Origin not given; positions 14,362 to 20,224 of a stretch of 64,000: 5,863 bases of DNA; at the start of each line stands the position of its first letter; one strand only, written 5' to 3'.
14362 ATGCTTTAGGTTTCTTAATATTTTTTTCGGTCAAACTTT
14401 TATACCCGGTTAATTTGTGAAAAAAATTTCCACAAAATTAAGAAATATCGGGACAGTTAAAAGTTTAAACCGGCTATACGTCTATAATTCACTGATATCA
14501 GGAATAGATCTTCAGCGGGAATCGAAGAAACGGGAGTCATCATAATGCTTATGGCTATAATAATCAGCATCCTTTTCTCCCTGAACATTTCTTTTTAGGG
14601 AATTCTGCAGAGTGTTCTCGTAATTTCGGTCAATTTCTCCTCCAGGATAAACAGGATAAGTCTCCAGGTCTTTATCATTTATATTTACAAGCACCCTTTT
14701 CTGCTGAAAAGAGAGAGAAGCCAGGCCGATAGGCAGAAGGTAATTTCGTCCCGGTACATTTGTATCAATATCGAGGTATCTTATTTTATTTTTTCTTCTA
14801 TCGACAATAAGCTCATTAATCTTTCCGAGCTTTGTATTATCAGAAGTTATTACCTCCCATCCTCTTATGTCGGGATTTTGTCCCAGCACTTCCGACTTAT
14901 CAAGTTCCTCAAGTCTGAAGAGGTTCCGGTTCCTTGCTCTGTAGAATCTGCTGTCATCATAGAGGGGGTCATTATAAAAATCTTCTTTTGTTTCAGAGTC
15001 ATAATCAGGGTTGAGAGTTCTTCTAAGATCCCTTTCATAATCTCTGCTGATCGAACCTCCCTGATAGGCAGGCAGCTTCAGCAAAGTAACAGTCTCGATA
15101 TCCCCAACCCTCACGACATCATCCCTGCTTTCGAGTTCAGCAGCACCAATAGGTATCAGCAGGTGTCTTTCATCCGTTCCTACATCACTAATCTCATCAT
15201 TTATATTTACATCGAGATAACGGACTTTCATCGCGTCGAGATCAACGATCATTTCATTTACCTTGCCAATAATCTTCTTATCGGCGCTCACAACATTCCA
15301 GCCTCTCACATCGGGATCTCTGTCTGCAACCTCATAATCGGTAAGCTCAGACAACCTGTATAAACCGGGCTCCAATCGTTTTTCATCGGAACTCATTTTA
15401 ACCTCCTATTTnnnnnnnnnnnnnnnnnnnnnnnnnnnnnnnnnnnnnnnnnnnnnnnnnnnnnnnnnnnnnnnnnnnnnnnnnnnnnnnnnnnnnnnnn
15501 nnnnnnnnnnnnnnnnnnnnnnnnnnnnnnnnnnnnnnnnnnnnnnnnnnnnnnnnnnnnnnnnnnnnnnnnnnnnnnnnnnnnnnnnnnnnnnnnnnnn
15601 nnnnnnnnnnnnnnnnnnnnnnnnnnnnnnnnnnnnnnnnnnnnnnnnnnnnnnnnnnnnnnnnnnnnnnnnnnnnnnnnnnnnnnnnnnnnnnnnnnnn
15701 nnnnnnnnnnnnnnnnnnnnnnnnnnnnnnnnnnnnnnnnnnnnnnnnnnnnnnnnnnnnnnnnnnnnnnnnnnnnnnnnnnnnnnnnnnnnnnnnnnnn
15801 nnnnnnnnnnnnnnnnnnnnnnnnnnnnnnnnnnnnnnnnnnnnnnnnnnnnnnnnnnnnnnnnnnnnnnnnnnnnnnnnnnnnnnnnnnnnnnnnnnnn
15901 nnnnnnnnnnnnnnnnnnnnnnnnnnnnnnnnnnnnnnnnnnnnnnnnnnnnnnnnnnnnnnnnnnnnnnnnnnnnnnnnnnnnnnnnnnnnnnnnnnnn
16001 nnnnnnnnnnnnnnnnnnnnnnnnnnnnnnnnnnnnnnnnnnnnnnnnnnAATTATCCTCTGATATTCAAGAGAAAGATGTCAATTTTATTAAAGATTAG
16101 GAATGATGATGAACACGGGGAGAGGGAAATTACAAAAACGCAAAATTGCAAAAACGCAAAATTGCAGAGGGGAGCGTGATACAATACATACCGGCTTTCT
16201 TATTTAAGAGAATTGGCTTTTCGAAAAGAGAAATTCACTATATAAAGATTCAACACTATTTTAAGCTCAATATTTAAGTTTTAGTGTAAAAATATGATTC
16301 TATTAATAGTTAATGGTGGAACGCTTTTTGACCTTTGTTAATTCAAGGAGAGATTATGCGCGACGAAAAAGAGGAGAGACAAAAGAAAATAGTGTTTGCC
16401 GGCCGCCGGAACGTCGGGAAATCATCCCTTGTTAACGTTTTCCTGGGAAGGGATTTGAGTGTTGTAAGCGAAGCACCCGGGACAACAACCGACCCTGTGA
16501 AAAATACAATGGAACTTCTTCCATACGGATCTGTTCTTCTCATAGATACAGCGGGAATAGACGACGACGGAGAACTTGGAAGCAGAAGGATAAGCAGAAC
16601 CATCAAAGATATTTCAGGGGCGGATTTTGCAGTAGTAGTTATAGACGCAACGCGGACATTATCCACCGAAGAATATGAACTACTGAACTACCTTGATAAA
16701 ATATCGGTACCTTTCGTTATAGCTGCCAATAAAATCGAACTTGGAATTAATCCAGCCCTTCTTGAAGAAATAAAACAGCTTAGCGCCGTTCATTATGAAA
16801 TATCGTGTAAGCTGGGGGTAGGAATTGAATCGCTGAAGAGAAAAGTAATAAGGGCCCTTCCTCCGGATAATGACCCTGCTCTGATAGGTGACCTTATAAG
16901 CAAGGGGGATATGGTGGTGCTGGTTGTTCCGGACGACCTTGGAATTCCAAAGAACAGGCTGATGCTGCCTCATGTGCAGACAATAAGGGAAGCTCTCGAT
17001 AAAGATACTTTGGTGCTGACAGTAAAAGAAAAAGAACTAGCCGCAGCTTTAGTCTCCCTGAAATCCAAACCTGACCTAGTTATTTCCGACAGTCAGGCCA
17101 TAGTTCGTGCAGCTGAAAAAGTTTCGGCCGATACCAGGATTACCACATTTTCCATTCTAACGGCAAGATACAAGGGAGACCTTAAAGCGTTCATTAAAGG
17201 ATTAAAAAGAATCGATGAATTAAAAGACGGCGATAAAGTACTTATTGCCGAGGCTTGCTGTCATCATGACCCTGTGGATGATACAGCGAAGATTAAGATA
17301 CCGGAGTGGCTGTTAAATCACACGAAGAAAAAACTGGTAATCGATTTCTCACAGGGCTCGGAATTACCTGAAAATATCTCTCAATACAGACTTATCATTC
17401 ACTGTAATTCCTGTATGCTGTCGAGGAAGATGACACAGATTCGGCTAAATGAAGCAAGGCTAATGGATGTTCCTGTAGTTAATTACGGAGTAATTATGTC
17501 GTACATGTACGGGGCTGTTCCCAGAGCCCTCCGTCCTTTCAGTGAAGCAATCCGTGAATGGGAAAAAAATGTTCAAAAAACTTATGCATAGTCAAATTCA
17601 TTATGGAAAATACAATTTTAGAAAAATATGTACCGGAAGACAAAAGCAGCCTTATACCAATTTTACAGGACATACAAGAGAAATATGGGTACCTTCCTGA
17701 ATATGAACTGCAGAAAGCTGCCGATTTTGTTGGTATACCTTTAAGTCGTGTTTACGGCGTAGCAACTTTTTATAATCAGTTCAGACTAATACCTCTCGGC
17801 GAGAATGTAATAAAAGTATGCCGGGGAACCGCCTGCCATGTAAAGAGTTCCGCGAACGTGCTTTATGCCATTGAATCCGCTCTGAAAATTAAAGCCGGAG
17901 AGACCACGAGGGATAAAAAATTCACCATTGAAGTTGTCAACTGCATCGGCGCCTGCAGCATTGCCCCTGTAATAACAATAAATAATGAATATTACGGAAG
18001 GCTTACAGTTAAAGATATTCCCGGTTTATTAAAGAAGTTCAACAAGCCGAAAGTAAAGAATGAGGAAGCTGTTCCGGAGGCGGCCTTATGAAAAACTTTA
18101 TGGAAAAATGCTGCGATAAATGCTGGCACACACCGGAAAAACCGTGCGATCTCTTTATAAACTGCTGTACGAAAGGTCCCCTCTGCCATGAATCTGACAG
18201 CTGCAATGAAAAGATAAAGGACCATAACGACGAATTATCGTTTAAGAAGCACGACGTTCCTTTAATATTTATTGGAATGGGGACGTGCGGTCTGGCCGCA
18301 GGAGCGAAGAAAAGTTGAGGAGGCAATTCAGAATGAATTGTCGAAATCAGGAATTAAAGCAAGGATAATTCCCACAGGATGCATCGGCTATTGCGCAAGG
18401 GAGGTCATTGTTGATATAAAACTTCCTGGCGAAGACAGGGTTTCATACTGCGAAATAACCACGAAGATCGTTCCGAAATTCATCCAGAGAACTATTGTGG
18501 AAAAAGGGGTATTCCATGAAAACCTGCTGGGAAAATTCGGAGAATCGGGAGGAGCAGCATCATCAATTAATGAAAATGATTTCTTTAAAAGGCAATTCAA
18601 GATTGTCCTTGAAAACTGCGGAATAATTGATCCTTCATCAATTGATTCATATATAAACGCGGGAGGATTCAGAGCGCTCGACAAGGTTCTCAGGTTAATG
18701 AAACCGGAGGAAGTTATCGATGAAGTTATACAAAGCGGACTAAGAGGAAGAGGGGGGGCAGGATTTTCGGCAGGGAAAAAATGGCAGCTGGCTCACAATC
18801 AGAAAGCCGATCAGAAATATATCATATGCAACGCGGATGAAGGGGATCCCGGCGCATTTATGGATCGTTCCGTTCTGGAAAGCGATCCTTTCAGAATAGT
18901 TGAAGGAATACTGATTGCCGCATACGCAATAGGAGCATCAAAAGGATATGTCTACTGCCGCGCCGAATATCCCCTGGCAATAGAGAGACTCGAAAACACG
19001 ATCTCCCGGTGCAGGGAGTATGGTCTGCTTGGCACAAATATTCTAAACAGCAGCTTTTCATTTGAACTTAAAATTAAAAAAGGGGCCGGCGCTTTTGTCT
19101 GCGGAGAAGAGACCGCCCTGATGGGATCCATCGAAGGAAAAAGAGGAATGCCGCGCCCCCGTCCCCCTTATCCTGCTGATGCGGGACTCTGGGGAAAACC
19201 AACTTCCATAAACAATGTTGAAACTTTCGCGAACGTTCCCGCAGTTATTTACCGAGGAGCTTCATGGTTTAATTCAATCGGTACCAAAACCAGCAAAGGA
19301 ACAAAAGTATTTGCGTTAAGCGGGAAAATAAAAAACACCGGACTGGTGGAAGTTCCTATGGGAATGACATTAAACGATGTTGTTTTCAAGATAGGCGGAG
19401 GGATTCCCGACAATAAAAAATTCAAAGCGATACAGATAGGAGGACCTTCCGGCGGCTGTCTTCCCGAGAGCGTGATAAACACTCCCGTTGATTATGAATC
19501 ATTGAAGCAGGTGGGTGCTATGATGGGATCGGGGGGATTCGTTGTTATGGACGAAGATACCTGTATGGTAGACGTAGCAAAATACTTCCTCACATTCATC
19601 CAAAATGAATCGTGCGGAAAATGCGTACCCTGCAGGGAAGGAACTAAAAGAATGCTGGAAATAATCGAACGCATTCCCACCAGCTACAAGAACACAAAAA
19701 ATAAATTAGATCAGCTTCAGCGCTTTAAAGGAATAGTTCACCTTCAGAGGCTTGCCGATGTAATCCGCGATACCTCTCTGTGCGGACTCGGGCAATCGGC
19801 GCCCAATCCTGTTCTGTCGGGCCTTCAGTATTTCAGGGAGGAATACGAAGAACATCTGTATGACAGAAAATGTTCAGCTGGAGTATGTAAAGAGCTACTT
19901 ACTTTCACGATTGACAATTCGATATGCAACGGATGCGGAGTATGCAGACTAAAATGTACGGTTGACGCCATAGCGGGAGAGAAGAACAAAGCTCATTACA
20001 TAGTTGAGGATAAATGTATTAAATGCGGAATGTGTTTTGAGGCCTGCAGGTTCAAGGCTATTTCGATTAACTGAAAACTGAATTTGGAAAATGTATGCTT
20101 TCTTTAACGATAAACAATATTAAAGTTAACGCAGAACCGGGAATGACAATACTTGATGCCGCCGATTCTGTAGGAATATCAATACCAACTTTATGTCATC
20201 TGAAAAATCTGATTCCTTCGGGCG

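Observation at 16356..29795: One about 13.4-kb co-directional gene string: HydF, two different NuoE/NuoF/HydA [FeFe]-hydrogenases, and a four-gene sensor/phosphorelay module wedged between them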

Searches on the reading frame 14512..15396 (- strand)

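Call 4: search_protein_families(library=pfam, proteins=[window:14512-15396:-])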
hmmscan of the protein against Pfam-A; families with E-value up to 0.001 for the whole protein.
window:14512-15396:- (294 aa): 1 family
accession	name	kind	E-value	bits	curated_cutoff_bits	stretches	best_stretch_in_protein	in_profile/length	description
PF05239.21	PRC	-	1.5e-22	79.8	21.2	2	176-242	8-76/78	PRC-barrel domain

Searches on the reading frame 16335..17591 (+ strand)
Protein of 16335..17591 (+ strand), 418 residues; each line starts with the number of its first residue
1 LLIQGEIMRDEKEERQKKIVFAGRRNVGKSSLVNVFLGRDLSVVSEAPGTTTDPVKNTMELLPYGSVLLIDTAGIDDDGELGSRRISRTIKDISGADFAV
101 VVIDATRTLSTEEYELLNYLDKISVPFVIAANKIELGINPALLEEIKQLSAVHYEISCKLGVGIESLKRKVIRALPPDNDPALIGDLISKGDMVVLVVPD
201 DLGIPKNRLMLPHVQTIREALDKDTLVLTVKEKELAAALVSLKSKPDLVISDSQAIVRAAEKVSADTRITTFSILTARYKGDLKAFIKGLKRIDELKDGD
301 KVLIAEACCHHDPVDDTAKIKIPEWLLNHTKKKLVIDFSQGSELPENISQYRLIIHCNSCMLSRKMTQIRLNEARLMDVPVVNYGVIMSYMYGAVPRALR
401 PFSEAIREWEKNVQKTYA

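Call 3: search_protein_families(library=pfam, proteins=[window:16335-17591:+])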
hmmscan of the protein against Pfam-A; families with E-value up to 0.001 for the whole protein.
window:16335-17591:+ (418 aa): 7 families
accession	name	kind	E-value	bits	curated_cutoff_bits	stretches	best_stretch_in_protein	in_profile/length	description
PF18133.7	HydF_tetramer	-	8.4e-40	135.7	22.6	1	285-401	2-118/118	Hydrogen maturase F tetramerization domain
PF18128.7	HydF_dimer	-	5.2e-33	113.5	23.4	1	183-281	1-99/99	Hydrogen maturase F dimerization domain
PF01926.29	MMR_HSR1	-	1e-20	74.4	21.9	1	18-133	1-113/113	50S ribosome-binding GTPase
PF02421.24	FeoB_N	-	2.1e-05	24.6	27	1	18-136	2-117/156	Ferrous iron transport protein B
PF00350.29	Dynamin_N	-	2.2e-05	25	27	0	19-51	1-33/168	Dynamin family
PF00009.33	GTP_EFTU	-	0.00013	22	26.5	1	88-148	85-145/188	Elongation factor Tu GTP binding domain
PF03193.22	RsgA_GTPase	-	0.00069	19.9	30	0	15-76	105-169/174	RsgA GTPase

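Call 55: search_protein_families(library=ncbifam, proteins=[window:16356-17591:+], max_evalue=0.00001)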
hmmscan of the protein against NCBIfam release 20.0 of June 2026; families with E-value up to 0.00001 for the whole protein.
window:16356-17591:+ (411 aa): 15 families
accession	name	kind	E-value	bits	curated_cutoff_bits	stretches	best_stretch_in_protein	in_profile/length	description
TIGR03918.1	GTP_HydF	equivalog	2e-137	458.2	325.55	1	7-392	5-392/392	[FeFe] hydrogenase H-cluster maturation GTPase HydF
TIGR03594.1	GTPase_EngA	equivalog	4.9e-27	95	306.7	1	5-142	171-319/432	ribosome biogenesis GTPase Der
TIGR00450.1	mnmE_trmE_thdF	equivalog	8.3e-23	81.2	252.6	1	5-163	205-362/446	tRNA uridine-5-carboxymethylaminomethyl(34) synthesis GTPase MnmE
TIGR00231.1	small_GTP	domain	1.8e-21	76.6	42.5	1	8-160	2-158/164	GTP-binding protein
NF003661.0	PRK05291.1-3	equivalog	2.1e-21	76.8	380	1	11-165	218-367/448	tRNA uridine-5-carboxymethylaminomethyl(34) synthesis GTPase MnmE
NF000908.1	PRK00089.1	equivalog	1.3e-18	67.3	237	1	12-171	6-170/291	GTPase Era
NF007071.0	PRK09518.1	equivalog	2.1e-18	66.2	953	1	5-172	267-435/706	bifunctional cytidylate kinase/GTPase Der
NF002828.0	PRK03003.1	equivalog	1.1e-17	63.8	631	1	5-171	36-203/477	ribosome biogenesis GTPase Der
TIGR00436.1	era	equivalog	3.4e-14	52.9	116.25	1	12-145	3-135/270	GTPase Era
TIGR03598.1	GTPase_YsxC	equivalog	4e-11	42.9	124.45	1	5-45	14-55/186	ribosome biogenesis GTP-binding protein YihA/YsxC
NF003255.0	PRK04213.1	equivalog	3.8e-10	39.4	164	1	3-53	3-52/204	GTP-binding protein EngB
TIGR03156.1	GTP_HflX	equivalog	1.5e-07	30.6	216.75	1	5-166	185-349/351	GTPase HflX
NF003078.0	PRK04004.1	equivalog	1.8e-07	30.1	468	1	59-128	77-139/598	translation initiation factor IF-2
TIGR03597.1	GTPase_YqeH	equivalog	6.9e-07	28.7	297.4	1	5-76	151-223/361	ribosome biogenesis GTPase YqeH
TIGR00437.1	feoB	equivalog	8.7e-06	24.7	315.65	0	16-260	1-236/594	ferrous iron transport protein B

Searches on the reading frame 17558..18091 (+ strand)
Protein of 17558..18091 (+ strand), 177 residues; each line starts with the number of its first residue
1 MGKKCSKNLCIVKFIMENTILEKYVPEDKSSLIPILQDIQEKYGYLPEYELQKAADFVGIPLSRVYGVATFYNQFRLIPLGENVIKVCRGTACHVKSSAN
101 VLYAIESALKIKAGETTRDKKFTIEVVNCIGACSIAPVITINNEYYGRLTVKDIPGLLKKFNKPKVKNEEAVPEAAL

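Call 3: search_protein_families(library=pfam, proteins=[window:17558-18091:+])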
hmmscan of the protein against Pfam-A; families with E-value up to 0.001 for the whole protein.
window:17558-18091:+ (177 aa): 1 family
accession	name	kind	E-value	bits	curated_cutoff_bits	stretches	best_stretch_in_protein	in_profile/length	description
PF01257.25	2Fe-2S_thioredx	-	1.7e-49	167.8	24.8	1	19-161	3-144/145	Thioredoxin-like [2Fe-2S] ferredoxin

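Call 55: search_protein_families(library=ncbifam, proteins=[window:17603-18091:+], max_evalue=0.00001)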
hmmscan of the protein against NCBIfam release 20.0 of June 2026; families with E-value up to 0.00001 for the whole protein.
window:17603-18091:+ (162 aa): 9 families
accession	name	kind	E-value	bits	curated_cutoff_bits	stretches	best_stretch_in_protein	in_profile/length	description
NF005722.0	PRK07539.1-2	equivalog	1.1e-43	149.1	141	1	10-145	20-155/157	NADH-quinone oxidoreductase subunit NuoE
TIGR01958.1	nuoE_fam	subfamily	6.8e-40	136.6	142.4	1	5-146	5-147/148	NADH-quinone oxidoreductase subunit NuoE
NF005747.0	PRK07571.1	equivalog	2.1e-38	131.7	224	1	13-146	35-168/173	bidirectional hydrogenase complex protein HoxE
NF005725.0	PRK07539.1-5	equivalog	4.9e-38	130.5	220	1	3-147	26-172/174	NADH-quinone oxidoreductase subunit NuoE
NF004638.0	PRK05988.1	equivalog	1e-32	113.1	198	1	13-146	24-157/159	formate dehydrogenase subunit gamma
NF005721.0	PRK07539.1-1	equivalog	8.5e-32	110.6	308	1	4-146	36-177/292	NADH-quinone oxidoreductase subunit NuoE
NF005724.0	PRK07539.1-4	equivalog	1.3e-28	100.5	280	1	6-152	30-178/240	NADH-quinone oxidoreductase subunit NuoE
NF009040.0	PRK12373.1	equivalog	8e-26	91.7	514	1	12-153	34-176/400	NADH-quinone oxidoreductase subunit E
NF005723.0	PRK07539.1-3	equivalog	1.1e-23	83.8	226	1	6-144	14-154/158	NADH-quinone oxidoreductase subunit NuoE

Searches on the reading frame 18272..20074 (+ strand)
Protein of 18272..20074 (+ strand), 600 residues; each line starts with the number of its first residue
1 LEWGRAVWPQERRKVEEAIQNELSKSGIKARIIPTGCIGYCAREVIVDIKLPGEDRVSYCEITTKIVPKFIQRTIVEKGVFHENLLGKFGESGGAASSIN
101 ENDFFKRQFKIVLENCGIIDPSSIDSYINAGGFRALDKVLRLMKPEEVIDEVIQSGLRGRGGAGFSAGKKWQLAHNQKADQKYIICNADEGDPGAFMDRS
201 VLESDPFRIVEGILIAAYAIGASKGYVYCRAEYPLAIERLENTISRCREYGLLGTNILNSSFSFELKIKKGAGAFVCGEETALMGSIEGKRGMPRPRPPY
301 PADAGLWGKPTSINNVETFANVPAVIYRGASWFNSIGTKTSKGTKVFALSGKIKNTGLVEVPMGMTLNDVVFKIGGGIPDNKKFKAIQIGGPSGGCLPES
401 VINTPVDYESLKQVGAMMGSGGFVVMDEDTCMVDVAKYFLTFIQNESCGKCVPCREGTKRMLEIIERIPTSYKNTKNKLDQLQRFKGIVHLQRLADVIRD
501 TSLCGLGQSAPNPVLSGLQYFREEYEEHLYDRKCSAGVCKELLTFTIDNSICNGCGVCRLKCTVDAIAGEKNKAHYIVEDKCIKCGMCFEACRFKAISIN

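Call 3: search_protein_families(library=pfam, proteins=[window:18272-20074:+])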
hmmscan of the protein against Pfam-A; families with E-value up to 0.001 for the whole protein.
window:18272-20074:+ (600 aa): 11 families
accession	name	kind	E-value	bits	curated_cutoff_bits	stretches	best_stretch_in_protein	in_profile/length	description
PF01512.22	Complex1_51K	-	6.9e-45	153.1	31.2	1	154-323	3-149/150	Nuo51 FMN-binding domain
PF10589.14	NADH_4Fe-4S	-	2e-29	101.8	23.5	1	434-528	1-85/85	NADH-ubiquinone oxidoreductase-F iron-sulfur binding region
PF00037.32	Fer4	-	7.4e-09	35.5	21.1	1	576-598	2-24/24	4Fe-4S binding domain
PF14697.11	Fer4_21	-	3.1e-07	30.9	35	1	547-597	3-57/59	4Fe-4S dicluster domain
PF10531.15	SLBB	-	1.9e-06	28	27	1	346-395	1-53/55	SLBB domain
PF13237.11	Fer4_10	-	3.2e-05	24.2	25.5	1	547-592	4-52/53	4Fe-4S dicluster domain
PF13187.11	Fer4_9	-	0.00015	22.1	27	1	552-596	2-51/52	4Fe-4S dicluster domain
PF12837.12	Fer4_6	-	0.00027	21.2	25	1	577-597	4-24/24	4Fe-4S binding domain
PF22461.2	SLBB_2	-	0.00046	20.7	27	1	346-392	2-49/79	SLBB domain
PF12797.12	Fer4_2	-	0.00083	19.6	24.5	0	575-592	3-20/22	4Fe-4S binding domain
PF12838.12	Fer4_7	-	0.00084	20.2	27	1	552-596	2-52/52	4Fe-4S dicluster domain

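Call 55: search_protein_families(library=ncbifam, proteins=[window:18320-20074:+], max_evalue=0.00001)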
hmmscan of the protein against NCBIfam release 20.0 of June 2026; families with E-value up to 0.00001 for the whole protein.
window:18320-20074:+ (584 aa): 14 families
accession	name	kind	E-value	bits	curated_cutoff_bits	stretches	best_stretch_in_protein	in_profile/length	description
TIGR01959.1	nuoF_fam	equivalog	6.3e-143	476.1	558.65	1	105-512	11-409/410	NADH-quinone oxidoreductase subunit NuoF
NF010120.0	PRK13596.1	equivalog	6.7e-111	370.9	389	1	106-517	18-421/433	NADH-quinone oxidoreductase subunit NuoF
NF008436.0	PRK11278.1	equivalog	7.6e-106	354.7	749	1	105-515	24-428/448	NADH-quinone oxidoreductase subunit NuoF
TIGR04481.1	PR_assoc_PrdC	equivalog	1.2e-12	47.4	490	1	123-379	67-286/425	proline reductase-associated electron transfer protein PrdC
TIGR01945.1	rnfC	subfamily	8.4e-11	41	245.95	1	124-229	116-219/435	RnfABCDGE type electron transport complex subunit C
NF003454.1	PRK05035.1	equivalog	8.1e-10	37.8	345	1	100-376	98-332/556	electron transport complex subunit RsxC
TIGR03294.1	FrhG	equivalog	3.4e-09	36.8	245.5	1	515-577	156-216/228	coenzyme F420 hydrogenase subunit gamma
TIGR01944.1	rnfB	subfamily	3.6e-09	36.4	68.7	1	527-583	106-162/190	RnfABCDGE type electron transport complex subunit B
NF005415.0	PRK06991.1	equivalog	1.5e-08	34.6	281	1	523-582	74-133/284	electron transport complex subunit RsxB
NF058577.1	FdxA_fam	equivalog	3.6e-08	33.5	65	1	529-580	3-52/52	4Fe-4S ferredoxin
NF003475.0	PRK05113.1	equivalog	3.8e-07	30.2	203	1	530-583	109-162/190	electron transport complex subunit RsxB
TIGR04105.1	FeFe_hydrog_B1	subfamily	5.5e-07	28.6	450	1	520-582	147-206/462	monomeric [FeFe] hydrogenase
NF040864.1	HgcB_ferredoxin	equivalog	1.2e-06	28.3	99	1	524-583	4-63/93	mercury methylation ferredoxin HgcB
NF038196.1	ferrodoxin_EFR1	subfamily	2.7e-06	27.6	75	1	527-583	178-231/242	EFR1 family ferrodoxin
